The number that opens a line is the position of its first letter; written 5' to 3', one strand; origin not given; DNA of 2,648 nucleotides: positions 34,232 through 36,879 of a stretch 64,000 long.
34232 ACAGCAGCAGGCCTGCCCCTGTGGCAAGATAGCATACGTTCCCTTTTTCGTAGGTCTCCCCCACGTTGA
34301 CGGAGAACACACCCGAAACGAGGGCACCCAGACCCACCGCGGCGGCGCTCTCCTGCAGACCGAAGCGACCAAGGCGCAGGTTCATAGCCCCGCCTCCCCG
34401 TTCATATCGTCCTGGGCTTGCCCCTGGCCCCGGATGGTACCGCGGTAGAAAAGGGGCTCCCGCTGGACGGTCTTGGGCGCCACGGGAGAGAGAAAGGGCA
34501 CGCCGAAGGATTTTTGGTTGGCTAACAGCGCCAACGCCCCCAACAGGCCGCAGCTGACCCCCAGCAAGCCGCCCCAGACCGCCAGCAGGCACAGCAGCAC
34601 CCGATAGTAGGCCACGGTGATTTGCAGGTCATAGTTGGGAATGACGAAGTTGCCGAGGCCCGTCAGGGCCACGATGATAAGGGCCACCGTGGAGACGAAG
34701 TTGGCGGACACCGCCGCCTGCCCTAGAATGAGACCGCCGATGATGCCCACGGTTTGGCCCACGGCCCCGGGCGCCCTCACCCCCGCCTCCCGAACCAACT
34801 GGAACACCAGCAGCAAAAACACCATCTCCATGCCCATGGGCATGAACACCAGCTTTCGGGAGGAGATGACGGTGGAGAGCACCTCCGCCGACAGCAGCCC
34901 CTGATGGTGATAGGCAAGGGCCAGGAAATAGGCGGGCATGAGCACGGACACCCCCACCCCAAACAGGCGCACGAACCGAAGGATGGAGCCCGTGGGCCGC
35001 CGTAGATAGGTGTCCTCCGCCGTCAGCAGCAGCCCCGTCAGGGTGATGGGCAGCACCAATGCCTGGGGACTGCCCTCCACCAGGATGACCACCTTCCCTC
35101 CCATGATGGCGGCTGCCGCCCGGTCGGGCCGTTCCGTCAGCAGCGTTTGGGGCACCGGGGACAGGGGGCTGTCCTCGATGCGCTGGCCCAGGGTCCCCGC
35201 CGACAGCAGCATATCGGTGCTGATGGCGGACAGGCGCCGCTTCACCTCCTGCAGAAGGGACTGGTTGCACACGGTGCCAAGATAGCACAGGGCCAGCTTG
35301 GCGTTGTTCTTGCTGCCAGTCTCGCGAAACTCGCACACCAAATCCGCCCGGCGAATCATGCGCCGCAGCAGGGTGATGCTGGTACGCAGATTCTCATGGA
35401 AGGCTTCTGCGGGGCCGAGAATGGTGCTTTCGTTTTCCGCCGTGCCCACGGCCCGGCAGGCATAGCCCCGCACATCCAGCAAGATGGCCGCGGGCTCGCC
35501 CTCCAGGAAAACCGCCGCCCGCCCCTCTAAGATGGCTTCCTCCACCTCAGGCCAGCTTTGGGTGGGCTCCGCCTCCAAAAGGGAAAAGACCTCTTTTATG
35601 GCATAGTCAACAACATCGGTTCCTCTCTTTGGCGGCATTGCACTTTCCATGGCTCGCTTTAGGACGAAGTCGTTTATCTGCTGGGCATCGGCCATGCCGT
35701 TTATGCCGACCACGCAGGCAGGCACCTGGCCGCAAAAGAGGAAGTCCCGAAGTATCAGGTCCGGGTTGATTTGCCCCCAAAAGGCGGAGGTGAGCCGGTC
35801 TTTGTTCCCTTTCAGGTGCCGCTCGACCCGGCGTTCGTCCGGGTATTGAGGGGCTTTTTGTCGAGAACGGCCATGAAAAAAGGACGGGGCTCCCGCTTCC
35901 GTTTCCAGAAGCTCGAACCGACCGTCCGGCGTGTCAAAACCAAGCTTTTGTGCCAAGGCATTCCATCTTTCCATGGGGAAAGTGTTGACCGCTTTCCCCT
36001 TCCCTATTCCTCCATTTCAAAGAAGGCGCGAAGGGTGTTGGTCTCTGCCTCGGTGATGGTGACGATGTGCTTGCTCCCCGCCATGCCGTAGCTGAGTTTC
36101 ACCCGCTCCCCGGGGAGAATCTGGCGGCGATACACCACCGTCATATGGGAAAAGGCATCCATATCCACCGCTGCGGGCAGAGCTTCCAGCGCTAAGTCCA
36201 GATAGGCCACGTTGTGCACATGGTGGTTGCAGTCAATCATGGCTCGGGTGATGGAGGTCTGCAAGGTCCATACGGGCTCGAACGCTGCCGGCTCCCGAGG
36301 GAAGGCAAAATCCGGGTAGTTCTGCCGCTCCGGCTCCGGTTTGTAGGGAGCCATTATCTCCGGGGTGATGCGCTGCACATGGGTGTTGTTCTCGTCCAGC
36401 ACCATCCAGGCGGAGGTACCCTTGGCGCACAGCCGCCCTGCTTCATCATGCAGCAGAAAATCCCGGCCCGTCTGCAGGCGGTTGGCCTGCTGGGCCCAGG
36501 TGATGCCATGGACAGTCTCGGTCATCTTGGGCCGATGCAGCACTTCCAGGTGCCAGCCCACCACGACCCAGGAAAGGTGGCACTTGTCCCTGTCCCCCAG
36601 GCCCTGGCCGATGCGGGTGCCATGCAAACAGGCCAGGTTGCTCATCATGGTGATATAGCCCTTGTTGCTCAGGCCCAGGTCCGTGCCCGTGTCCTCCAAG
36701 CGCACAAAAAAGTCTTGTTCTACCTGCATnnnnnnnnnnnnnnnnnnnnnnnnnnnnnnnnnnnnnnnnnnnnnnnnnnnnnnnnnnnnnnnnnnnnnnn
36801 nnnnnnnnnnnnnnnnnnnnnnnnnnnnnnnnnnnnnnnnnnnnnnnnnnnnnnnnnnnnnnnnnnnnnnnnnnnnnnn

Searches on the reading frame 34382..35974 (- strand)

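Call 7: search_protein_families(library=pfam, proteins=[window:34382-35974:-], max_evalue=0.01)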
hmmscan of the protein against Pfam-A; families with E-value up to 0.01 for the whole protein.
window:34382-35974:- (530 aa): 1 family
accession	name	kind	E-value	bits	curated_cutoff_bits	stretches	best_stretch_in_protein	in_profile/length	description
PF03323.18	GerA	-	1.8e-133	445.9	27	1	70-514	10-457/466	Bacillus/Clostridium GerA spore germination protein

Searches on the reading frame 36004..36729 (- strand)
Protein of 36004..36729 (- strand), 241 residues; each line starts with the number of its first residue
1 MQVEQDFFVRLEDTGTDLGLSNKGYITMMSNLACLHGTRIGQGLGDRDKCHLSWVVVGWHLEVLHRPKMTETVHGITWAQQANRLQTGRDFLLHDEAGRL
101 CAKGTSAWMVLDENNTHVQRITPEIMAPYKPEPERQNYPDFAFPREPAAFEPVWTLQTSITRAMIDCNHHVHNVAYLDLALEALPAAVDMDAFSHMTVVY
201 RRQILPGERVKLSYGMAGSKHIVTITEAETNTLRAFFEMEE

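Call 7: search_protein_families(library=pfam, proteins=[window:36004-36729:-], max_evalue=0.01)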
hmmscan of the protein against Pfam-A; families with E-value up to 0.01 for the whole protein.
window:36004-36729:- (241 aa): 2 families
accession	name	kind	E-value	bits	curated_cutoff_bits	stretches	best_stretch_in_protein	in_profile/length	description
PF01643.23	Acyl-ACP_TE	-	3.7e-17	62.7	23.7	1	4-129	5-131/131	Acyl-ACP thioesterase N-terminal domain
PF20791.3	Acyl-ACP_TE_C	-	3.1e-07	31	21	1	162-224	16-79/101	Acyl-ACP thioesterase C-terminal domain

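Call 36: find_homologous_proteins(query=window:36004-36729:-, max_evalue=1e-40)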
Query window:36004-36729:- (241 aa): 66 proteins with E <= 1e-40 among 381 candidates.
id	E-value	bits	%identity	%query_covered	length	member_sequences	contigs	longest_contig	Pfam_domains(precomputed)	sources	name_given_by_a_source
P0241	7.1e-164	561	100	100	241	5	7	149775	PF20791.4,PF01643.24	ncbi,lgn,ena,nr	ncbi:MAG: hypothetical protein IJR17_07555 [Clostridia bacterium]|nr:hypothetical protein [Clostridi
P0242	1.6e-97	344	63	98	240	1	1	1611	PF20791.4,PF01643.24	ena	-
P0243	1.6e-97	344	63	98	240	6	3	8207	PF20791.4,PF01643.24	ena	-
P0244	1.9e-97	343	63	98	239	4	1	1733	PF20791.4,PF01643.24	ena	-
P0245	4.5e-97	342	62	98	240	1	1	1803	PF20791.4,PF01643.24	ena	-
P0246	5.8e-97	342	62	98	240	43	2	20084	PF20791.4,PF01643.24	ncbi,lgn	-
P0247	1.1e-96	341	63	98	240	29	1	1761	PF20791.4,PF01643.24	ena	-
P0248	1.6e-96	340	63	98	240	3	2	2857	PF20791.4,PF01643.24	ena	-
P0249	1.6e-96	340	63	100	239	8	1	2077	PF20791.4,PF01643.24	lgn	-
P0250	2.2e-96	340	60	98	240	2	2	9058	PF20791.4,PF01643.24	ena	-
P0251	3.3e-96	339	61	100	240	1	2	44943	PF20791.4,PF01643.24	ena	-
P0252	2.0e-95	337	62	98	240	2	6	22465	PF20791.4,PF01643.24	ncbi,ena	-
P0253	5.3e-95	335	62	98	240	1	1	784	PF20791.4,PF01643.24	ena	-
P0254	5.4e-95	335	60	99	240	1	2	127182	PF20791.4,PF01643.24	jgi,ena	-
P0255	7.3e-95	335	61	98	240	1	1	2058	PF20791.4,PF01643.24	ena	-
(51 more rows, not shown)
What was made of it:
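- Tried and rejected: The thioesterase search found nothing between 63% and 100% identity (call 36).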

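Call 37: find_encoding_contigs(protein=P0241, flank=7000, max_places=10)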
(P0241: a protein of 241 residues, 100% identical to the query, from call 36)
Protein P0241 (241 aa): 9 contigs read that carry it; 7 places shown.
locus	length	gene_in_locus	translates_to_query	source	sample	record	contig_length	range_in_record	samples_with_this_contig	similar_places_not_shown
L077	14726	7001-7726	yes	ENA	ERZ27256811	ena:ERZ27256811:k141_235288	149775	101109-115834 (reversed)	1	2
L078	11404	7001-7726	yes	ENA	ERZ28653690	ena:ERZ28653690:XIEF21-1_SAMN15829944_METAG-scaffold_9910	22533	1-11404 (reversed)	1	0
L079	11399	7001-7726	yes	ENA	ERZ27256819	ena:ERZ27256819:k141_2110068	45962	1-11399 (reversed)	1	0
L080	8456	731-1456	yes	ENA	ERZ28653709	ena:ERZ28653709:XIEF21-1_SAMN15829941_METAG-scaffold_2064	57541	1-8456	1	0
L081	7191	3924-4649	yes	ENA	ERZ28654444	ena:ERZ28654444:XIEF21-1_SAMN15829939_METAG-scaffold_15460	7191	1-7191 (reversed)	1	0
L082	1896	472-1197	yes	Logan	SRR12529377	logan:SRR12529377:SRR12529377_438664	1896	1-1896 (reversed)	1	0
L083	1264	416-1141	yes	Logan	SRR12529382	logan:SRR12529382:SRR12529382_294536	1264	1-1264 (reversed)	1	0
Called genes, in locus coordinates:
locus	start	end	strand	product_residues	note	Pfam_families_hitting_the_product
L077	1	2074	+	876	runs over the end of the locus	PF01326:PPDK_N, PF00391:PEP-utilizers, PF02896:PEP-utilizers_C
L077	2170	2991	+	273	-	PF00561:Abhydrolase_1 (weak), PF02089:Palm_thioest (faint), PF07819:PGAP1 (weak)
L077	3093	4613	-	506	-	PF12849:PBP_like_2, PF13531:SBP_bac_11 (weak)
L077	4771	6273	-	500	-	PF20586:DUF6788, PF07804:HipA_C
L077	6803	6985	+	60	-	-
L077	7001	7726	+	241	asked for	PF01643:Acyl-ACP_TE, PF20791:Acyl-ACP_TE_C (weak)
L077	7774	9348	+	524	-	PF03323:GerA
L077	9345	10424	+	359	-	PF03845:Spore_permease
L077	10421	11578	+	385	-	PF25198:Spore_GerAC_N, PF05504:Spore_GerAC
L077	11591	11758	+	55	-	-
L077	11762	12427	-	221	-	PF00392:GntR, PF07729:FCD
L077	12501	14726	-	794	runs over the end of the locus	PF00912:Transgly, PF00905:Transpeptidase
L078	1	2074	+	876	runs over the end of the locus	PF01326:PPDK_N, PF00391:PEP-utilizers, PF02896:PEP-utilizers_C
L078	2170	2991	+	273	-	PF00561:Abhydrolase_1 (weak), PF02089:Palm_thioest (faint), PF07819:PGAP1 (weak)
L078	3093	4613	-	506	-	PF12849:PBP_like_2, PF13531:SBP_bac_11 (weak)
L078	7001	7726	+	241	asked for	PF01643:Acyl-ACP_TE, PF20791:Acyl-ACP_TE_C (weak)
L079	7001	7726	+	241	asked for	PF01643:Acyl-ACP_TE, PF20791:Acyl-ACP_TE_C (weak)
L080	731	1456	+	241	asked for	PF01643:Acyl-ACP_TE, PF20791:Acyl-ACP_TE_C (weak)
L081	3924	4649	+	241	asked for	PF01643:Acyl-ACP_TE, PF20791:Acyl-ACP_TE_C (weak)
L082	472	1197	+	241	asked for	PF01643:Acyl-ACP_TE, PF20791:Acyl-ACP_TE_C (weak)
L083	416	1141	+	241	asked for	PF01643:Acyl-ACP_TE, PF20791:Acyl-ACP_TE_C (weak)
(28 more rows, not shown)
